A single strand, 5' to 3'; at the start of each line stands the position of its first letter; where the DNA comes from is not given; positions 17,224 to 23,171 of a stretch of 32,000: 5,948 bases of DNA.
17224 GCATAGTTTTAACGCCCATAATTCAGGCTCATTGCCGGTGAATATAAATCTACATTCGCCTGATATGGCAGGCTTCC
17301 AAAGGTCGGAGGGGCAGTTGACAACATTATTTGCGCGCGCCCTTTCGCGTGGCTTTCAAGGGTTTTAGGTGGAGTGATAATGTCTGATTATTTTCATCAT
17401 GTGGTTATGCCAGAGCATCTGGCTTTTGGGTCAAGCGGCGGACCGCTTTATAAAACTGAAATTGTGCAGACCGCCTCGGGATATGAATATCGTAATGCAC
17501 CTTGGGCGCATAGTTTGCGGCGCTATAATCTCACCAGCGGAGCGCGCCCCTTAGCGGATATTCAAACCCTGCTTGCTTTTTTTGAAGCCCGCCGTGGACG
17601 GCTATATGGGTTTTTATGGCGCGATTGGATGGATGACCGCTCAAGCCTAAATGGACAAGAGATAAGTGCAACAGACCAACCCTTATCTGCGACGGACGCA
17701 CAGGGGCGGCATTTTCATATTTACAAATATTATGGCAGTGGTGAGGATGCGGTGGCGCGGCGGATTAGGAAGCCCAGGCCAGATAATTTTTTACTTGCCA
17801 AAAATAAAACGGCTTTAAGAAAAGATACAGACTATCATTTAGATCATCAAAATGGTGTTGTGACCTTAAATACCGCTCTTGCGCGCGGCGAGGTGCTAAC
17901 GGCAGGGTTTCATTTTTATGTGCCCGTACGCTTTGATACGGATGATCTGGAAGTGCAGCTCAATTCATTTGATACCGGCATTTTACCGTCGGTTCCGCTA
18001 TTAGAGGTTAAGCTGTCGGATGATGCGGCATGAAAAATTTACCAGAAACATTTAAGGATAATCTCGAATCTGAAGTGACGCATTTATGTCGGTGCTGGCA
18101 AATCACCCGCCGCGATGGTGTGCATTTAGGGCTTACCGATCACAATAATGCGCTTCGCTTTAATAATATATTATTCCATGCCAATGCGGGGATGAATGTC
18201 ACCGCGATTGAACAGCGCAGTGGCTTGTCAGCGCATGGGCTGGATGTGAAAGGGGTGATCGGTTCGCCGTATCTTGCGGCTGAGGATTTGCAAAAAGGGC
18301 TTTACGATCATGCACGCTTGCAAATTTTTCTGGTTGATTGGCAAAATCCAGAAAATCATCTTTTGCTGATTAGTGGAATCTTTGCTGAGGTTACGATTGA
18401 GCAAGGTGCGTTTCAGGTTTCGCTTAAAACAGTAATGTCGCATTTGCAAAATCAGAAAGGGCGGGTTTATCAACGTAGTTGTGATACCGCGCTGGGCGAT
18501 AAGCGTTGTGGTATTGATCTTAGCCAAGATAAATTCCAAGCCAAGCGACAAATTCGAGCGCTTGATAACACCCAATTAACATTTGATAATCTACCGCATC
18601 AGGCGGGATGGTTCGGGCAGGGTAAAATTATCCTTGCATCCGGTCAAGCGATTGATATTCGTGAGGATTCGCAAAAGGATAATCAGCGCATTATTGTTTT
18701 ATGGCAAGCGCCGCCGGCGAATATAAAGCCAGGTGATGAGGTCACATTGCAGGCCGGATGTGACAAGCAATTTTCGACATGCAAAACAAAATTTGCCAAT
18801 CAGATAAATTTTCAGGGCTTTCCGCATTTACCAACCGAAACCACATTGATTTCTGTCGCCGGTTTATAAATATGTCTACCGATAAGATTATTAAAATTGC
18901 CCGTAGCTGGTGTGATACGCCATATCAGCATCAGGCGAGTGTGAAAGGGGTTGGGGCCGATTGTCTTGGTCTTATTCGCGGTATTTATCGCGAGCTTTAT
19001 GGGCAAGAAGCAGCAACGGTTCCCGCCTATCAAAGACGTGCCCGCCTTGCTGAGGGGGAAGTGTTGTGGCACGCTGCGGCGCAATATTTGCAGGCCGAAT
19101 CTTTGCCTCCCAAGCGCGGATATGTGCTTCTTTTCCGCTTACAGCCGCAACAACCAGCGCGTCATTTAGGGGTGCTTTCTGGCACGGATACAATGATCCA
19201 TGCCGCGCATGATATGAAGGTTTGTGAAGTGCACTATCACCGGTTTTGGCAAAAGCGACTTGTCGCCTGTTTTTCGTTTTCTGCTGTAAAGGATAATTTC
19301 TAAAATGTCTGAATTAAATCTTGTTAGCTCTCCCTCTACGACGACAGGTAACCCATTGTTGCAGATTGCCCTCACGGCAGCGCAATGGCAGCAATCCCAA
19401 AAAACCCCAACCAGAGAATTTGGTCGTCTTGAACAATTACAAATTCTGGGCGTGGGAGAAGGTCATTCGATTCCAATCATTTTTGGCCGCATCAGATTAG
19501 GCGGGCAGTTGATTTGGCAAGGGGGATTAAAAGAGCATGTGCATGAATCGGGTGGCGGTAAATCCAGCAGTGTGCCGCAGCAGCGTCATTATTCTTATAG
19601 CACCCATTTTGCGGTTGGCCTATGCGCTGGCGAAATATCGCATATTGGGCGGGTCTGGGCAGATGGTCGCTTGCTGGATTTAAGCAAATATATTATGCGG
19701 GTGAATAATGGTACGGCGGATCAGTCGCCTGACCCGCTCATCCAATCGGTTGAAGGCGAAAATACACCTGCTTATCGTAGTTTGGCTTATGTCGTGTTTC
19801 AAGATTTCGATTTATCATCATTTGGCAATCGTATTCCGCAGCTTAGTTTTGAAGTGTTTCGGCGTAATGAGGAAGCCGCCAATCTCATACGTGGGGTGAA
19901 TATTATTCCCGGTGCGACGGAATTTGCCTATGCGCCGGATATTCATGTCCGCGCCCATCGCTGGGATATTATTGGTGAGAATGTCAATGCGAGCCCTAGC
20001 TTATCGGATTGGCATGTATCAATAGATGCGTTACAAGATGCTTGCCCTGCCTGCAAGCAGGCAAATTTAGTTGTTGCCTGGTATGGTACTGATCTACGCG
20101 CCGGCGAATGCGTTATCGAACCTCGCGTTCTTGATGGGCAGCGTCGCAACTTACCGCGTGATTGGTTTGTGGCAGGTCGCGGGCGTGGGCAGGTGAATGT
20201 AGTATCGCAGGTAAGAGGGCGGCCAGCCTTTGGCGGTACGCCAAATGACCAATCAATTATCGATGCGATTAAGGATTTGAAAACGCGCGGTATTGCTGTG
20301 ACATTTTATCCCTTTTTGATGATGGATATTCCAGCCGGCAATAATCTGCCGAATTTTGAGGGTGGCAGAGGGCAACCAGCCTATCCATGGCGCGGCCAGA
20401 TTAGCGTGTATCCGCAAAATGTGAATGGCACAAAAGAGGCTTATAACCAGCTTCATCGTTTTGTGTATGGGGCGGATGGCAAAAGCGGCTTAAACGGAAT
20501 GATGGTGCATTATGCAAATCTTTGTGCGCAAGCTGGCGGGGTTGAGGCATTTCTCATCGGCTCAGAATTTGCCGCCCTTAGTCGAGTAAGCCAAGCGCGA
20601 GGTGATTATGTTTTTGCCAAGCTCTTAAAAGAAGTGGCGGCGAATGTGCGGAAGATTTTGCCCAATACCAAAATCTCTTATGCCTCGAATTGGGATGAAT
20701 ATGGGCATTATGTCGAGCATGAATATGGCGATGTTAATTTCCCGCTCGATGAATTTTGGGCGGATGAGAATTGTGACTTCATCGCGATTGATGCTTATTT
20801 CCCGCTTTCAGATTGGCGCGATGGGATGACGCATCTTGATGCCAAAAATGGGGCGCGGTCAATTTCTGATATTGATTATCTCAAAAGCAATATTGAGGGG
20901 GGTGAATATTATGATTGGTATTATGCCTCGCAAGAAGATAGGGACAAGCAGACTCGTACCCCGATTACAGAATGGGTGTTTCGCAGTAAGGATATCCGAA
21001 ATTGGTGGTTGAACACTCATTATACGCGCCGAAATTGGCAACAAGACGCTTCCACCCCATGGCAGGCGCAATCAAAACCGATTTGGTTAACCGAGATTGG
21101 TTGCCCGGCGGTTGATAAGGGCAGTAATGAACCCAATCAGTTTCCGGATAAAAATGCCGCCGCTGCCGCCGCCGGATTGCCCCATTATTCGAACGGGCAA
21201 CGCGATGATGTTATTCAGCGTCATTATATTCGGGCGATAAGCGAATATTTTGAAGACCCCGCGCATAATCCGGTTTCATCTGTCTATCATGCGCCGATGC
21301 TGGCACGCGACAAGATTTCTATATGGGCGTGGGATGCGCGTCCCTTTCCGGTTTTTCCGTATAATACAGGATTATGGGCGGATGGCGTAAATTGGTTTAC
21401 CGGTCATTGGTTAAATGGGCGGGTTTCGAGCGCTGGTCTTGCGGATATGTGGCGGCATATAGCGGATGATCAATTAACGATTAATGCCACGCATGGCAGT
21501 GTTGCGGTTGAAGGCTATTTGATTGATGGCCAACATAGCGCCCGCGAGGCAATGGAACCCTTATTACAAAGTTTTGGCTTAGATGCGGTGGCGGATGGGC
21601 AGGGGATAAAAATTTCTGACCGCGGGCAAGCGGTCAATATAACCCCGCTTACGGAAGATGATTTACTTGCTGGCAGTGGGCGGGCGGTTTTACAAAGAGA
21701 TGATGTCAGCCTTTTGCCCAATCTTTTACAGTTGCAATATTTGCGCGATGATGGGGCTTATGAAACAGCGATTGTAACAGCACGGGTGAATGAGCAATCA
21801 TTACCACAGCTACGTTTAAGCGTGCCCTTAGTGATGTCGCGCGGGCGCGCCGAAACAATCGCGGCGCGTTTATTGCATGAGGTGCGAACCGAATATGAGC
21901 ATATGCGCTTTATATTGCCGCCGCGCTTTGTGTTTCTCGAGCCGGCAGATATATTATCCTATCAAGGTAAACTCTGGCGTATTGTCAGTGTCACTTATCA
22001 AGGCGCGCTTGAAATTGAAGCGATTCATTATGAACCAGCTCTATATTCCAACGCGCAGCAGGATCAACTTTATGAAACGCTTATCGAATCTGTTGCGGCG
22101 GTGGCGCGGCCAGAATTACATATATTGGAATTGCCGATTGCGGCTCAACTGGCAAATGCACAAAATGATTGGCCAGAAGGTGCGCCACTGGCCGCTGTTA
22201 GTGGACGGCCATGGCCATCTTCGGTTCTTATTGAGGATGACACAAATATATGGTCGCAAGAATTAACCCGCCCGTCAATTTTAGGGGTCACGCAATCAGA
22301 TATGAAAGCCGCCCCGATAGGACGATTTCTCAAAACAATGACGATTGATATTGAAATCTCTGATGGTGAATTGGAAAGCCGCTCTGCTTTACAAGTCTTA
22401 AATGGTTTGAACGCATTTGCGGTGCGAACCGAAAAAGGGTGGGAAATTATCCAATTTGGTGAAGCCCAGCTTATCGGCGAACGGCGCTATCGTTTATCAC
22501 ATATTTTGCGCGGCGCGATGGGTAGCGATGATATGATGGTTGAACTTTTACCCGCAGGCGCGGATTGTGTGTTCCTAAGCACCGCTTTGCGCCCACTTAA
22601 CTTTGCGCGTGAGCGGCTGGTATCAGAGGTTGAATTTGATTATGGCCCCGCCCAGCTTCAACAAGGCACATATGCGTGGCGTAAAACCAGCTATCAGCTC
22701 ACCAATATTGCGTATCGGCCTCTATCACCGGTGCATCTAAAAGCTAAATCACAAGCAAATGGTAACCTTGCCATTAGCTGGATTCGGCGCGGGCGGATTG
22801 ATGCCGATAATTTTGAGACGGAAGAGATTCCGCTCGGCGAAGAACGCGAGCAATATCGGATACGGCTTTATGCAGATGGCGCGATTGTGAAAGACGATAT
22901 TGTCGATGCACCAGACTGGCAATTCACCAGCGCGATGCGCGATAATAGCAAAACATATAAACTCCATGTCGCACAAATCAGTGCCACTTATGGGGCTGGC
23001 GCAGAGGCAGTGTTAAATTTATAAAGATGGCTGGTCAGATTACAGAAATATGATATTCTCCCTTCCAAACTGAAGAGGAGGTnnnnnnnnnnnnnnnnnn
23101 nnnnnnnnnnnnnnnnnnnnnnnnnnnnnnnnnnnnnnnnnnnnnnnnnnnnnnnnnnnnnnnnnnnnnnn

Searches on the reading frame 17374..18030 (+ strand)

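Call 45: search_protein_families(library=pfam, proteins=[window:17374-18030:+], max_evalue=0.001)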
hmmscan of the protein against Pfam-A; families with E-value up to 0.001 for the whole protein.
window:17374-18030:+ (219 aa): 1 family
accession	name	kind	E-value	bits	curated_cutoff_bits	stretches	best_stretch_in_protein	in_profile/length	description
PF09343.15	DUF2460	-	1.6e-67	227.3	30.4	1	8-213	1-205/205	Conserved hypothetical protein 2217 (DUF2460)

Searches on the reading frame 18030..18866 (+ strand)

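Call 16: search_protein_families(library=pfam, proteins=[window:18030-18866:+], max_evalue=0.01)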
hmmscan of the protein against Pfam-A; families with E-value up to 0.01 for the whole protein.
window:18030-18866:+ (279 aa): 2 families
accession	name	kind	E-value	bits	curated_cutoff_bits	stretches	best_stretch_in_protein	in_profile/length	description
PF09931.15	Phage_phiJL001_Gp84_N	-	1.7e-50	171.8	26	1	6-163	2-160/160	Baseplate hub protein, N-terminal attachment domain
PF09356.15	Phage_BR0599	-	5.7e-25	87.9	22.9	1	193-270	1-79/80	Phage conserved hypothetical protein BR0599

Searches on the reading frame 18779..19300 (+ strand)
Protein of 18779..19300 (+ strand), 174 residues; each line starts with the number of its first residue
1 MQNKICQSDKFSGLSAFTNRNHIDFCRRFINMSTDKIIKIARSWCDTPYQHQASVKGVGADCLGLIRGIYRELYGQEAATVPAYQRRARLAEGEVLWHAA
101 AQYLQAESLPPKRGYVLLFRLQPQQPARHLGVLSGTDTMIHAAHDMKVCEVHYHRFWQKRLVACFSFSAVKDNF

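Call 45: search_protein_families(library=pfam, proteins=[window:18779-19300:+], max_evalue=0.001)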
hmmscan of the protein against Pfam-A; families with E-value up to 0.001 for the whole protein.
window:18779-19300:+ (174 aa): 1 family
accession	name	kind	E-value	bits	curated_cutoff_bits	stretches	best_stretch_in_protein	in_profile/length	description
PF00877.26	NLPC_P60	-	1.8e-09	37.9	23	1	47-163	2-102/105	NlpC/P60 family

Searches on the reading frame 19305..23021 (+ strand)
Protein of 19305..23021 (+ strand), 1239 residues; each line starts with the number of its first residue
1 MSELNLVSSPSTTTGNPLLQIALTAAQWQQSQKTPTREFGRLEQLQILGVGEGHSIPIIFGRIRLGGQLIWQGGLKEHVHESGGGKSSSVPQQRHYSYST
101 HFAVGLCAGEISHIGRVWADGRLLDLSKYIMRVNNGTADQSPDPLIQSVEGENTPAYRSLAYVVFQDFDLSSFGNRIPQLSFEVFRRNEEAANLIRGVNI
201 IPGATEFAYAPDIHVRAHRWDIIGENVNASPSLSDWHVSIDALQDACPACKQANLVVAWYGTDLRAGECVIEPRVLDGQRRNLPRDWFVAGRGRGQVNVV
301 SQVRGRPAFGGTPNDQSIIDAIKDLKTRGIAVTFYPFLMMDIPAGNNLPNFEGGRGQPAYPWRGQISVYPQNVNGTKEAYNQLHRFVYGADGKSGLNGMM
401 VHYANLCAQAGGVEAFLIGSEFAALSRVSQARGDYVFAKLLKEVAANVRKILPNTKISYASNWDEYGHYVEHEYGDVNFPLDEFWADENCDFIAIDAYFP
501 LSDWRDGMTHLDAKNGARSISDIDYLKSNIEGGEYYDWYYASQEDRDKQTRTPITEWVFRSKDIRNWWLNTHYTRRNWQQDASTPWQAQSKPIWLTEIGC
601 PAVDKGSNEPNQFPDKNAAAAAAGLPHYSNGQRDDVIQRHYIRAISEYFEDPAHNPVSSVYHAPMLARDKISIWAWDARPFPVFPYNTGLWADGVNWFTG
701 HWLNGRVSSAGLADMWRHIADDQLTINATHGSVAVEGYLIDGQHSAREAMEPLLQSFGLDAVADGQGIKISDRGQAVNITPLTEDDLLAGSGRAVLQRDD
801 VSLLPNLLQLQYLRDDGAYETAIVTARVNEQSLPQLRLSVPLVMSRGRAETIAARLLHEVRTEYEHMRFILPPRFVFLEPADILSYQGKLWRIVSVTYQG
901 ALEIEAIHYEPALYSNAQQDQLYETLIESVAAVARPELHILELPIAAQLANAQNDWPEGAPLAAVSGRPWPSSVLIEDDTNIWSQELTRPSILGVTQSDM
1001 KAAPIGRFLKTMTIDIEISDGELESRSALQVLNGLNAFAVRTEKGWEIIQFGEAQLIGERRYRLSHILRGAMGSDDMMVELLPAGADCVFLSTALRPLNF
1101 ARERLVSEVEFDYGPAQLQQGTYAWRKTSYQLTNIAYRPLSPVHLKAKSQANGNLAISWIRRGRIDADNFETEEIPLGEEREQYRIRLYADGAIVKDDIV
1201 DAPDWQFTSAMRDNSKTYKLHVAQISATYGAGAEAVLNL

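Call 16: search_protein_families(library=pfam, proteins=[window:19305-23021:+], max_evalue=0.01)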
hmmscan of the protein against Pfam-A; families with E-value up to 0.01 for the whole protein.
window:19305-23021:+ (1239 aa): 4 families
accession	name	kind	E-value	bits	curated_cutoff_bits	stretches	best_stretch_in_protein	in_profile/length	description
PF13547.12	GTA_TIM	-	4.2e-116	387.9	27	1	397-685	4-299/299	GTA TIM-barrel-like domain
PF13550.12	Phage-tail_3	-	5.8e-27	95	23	1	741-897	1-163/164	Putative phage tail protein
PF23666.2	Rcc01698_C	-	1.8e-26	92.7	27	1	992-1089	2-98/98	Rcc01698-like, C-terminal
PF22612.2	GH113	-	4.9e-05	23.3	27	0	584-624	203-243/289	Glycoside Hydrolase Family 113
